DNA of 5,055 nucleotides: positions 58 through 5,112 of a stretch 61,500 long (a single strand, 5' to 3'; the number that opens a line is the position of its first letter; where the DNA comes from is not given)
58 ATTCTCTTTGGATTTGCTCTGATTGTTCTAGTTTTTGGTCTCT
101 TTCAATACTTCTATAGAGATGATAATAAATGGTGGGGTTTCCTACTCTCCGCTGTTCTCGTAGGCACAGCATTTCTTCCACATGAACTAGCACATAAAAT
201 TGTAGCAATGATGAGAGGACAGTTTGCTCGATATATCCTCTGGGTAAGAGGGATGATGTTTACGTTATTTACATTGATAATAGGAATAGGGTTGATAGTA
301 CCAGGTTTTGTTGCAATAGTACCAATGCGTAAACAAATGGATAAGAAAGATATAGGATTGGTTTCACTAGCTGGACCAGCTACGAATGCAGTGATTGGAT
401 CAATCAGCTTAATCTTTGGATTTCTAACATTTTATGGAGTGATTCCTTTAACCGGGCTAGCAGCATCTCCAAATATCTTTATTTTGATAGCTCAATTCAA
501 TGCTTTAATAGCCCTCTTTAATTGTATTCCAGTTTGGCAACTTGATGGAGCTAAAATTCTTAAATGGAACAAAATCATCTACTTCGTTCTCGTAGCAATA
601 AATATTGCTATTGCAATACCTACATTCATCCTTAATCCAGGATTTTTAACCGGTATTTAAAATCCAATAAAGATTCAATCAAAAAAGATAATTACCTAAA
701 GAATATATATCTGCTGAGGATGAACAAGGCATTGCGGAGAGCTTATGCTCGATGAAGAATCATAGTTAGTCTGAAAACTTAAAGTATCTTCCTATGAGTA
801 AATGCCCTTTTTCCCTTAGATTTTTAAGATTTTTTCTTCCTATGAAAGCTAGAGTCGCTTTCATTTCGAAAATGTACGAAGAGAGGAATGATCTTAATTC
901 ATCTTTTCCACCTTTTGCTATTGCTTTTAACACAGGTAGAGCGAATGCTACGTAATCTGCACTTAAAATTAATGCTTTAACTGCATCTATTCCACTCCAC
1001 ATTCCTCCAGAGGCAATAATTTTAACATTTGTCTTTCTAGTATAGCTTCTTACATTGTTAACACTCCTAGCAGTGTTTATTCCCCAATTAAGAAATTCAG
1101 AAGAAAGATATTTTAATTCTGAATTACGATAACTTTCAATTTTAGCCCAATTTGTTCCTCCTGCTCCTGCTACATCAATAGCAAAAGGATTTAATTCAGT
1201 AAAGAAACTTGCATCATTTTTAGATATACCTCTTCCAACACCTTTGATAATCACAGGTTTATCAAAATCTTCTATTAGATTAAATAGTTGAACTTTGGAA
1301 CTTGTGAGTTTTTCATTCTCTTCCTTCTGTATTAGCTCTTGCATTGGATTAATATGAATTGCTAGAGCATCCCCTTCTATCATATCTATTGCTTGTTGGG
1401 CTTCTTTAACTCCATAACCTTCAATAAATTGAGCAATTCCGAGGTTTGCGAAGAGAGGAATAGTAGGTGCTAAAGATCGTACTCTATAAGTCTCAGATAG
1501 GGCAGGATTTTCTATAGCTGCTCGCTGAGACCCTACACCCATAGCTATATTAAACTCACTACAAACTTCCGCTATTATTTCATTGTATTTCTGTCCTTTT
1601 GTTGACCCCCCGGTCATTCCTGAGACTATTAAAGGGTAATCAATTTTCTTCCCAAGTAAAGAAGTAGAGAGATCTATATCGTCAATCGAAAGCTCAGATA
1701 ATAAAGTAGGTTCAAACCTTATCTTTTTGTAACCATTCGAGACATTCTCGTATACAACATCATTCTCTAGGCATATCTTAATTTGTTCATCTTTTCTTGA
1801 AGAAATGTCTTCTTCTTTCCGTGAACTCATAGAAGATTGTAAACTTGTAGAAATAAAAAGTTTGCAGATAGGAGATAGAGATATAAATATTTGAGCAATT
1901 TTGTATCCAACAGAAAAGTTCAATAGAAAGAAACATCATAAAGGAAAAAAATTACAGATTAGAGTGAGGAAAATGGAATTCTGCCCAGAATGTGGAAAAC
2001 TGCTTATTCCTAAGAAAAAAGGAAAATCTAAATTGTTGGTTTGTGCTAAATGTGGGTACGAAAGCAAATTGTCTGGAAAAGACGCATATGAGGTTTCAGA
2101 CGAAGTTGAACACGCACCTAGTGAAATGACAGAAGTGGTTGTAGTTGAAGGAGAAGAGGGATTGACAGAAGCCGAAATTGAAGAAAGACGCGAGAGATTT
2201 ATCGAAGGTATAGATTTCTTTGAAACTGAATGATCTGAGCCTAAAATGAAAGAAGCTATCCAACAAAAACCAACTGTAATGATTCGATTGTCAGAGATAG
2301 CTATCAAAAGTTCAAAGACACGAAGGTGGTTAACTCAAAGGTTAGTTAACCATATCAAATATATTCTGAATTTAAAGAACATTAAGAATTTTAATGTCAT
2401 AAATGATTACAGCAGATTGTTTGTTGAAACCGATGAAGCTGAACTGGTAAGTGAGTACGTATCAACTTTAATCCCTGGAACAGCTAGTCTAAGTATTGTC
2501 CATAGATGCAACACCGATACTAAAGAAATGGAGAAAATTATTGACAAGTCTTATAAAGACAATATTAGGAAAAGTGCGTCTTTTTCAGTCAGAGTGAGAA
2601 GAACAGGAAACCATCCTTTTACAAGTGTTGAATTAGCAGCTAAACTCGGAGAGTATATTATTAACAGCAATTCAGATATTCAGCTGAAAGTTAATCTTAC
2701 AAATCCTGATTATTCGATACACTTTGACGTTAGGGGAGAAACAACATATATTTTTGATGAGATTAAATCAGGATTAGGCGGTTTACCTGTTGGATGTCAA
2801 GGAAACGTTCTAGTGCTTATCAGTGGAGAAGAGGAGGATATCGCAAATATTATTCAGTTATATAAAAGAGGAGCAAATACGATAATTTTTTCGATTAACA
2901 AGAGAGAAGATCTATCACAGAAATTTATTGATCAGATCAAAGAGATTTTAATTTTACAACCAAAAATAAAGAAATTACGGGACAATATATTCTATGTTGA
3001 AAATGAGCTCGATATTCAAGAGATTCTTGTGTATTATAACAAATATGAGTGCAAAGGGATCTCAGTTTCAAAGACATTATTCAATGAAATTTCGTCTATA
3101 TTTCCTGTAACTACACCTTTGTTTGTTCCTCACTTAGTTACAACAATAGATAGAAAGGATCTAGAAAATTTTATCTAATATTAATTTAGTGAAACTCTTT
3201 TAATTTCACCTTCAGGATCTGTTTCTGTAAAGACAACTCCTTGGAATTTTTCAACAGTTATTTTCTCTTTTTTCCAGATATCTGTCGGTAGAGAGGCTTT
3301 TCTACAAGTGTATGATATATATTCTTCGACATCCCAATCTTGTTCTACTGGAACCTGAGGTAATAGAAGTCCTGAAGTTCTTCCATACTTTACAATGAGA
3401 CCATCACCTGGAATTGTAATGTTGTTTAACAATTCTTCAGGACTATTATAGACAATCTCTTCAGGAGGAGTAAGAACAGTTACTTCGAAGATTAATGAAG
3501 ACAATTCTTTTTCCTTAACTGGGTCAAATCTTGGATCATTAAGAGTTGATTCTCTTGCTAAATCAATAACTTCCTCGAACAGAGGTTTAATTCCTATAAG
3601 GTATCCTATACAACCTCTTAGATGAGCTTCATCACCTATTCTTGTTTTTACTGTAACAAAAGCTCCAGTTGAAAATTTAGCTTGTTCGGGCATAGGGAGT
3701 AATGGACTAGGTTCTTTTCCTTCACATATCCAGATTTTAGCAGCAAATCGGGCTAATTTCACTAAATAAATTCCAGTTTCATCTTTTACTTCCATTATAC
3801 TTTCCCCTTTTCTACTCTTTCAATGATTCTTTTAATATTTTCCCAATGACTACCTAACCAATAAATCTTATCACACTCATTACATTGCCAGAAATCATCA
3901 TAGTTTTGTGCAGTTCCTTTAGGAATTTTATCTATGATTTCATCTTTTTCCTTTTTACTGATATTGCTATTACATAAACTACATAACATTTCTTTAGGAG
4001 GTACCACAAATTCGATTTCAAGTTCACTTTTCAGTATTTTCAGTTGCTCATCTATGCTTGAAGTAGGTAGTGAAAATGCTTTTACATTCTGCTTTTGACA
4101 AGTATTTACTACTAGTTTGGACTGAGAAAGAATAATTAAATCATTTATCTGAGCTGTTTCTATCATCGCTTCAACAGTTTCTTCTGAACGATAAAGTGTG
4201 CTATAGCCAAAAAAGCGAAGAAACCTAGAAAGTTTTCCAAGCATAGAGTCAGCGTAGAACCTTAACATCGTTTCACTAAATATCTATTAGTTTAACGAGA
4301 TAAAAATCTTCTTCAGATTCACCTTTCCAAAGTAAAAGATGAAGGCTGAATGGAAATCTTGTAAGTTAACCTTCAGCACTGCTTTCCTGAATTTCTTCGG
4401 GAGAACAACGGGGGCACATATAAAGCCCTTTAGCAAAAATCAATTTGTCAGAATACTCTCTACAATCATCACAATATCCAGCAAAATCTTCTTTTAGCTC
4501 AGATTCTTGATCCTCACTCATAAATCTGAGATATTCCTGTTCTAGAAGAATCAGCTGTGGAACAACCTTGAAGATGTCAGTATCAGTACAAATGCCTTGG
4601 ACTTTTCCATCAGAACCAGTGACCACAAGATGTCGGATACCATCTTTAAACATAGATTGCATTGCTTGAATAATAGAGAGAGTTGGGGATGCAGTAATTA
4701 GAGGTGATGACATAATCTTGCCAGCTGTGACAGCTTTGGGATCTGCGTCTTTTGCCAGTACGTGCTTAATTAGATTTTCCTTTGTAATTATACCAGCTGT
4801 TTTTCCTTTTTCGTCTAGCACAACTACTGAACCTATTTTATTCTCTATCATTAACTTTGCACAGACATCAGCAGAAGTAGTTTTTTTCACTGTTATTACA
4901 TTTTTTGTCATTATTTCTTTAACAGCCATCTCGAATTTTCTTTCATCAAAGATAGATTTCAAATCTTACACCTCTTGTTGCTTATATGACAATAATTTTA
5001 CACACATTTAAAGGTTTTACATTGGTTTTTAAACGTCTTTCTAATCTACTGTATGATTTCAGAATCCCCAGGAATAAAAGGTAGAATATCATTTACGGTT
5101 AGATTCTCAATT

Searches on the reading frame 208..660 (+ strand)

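Call 68: search_protein_families(library=pfam, proteins=[window:208-660:+], max_evalue=0.0001)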
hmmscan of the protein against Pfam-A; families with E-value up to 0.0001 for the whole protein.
window:208-660:+ (150 aa): 1 family
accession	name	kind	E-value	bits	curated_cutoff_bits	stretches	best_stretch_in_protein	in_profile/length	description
PF02163.28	Peptidase_M50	-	7.5e-06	25.9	27.2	0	89-119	161-191/221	Peptidase family M50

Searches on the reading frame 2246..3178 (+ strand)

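Call 68: search_protein_families(library=pfam, proteins=[window:2246-3178:+], max_evalue=0.0001)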
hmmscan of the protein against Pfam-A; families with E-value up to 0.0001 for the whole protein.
window:2246-3178:+ (310 aa): 2 families
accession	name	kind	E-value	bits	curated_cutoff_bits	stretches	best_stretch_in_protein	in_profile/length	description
PF02926.22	THUMP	-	6.7e-13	49.3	20.6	1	91-170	3-82/84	THUMP domain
PF22025.1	ThiI_fer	-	1.1e-09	39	25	1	11-71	2-61/72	ThiI ferredoxin-like domain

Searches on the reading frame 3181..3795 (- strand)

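Call 68: search_protein_families(library=pfam, proteins=[window:3181-3795:-], max_evalue=0.0001)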
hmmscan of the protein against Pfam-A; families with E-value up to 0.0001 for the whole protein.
window:3181-3795:- (204 aa): 1 family
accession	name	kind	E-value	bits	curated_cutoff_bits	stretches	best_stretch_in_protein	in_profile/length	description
PF01871.22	AMMECR1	-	1.3e-45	155.4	25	1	14-189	3-168/168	AMMECR1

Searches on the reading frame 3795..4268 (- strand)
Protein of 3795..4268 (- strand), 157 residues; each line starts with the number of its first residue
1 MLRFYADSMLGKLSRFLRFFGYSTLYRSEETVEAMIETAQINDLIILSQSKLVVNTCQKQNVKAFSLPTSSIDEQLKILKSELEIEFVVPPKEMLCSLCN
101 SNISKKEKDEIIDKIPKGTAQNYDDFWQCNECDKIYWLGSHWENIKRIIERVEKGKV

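Call 68: search_protein_families(library=pfam, proteins=[window:3795-4268:-], max_evalue=0.0001)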
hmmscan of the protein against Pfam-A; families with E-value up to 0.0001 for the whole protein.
window:3795-4268:- (157 aa): 1 family
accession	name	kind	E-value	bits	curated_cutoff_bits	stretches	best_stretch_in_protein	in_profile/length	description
PF01927.22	Mut7-C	-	4.6e-36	124.5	23.3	1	3-148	2-145/146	Mut7-C RNAse domain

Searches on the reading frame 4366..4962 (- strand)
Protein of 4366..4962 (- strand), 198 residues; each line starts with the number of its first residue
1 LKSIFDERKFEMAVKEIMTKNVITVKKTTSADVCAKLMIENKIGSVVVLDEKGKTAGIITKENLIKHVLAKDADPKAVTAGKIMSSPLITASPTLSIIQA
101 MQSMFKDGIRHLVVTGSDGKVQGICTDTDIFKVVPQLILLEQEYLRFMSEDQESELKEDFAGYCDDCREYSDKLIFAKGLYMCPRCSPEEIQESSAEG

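Call 68: search_protein_families(library=pfam, proteins=[window:4366-4962:-], max_evalue=0.0001)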
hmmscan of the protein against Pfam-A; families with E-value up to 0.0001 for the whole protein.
window:4366-4962:- (198 aa): 1 family
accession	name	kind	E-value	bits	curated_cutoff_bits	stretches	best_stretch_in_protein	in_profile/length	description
PF00571.33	CBS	-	1.6e-28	99.2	24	2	14-68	1-55/57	CBS domain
